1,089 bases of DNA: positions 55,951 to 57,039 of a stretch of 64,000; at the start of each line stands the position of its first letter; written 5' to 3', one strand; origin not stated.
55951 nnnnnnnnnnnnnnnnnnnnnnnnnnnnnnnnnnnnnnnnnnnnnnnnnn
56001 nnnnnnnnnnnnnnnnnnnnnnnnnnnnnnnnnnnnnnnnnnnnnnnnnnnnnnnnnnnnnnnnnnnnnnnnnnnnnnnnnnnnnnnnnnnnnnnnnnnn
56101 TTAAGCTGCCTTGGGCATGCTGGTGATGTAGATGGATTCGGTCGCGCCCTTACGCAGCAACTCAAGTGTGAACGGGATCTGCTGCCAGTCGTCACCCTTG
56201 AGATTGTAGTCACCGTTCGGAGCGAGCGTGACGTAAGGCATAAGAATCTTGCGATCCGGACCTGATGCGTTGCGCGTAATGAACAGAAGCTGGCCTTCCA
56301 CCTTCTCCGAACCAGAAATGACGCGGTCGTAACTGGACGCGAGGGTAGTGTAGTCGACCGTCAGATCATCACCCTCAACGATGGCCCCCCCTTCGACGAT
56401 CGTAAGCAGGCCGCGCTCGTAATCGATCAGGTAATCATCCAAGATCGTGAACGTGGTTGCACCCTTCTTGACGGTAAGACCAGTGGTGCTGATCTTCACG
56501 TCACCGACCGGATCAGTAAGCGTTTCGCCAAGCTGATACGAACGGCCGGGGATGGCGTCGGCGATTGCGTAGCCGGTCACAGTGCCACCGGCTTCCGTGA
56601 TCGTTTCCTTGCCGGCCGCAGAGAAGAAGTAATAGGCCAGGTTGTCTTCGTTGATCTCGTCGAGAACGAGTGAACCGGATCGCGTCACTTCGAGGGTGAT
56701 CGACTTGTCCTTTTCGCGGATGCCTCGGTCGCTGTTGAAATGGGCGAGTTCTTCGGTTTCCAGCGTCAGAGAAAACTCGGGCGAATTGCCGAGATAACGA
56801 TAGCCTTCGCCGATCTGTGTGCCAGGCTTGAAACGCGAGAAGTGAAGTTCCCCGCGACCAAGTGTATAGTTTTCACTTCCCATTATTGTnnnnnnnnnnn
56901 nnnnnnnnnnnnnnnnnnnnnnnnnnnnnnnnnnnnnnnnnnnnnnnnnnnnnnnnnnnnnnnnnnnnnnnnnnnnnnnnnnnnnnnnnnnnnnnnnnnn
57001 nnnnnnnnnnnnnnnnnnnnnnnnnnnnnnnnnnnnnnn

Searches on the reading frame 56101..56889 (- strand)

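Call 56: search_protein_families(library=phrogs, proteins=[window:56101-56889:-], max_evalue=0.00001)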
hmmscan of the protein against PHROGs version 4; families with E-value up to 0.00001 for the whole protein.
window:56101-56889:- (262 aa): 1 family
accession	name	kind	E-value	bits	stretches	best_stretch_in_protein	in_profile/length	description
phrog_807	-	tail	8.2e-59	200.1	1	4-247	3-237/256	major tail protein with Ig-like domain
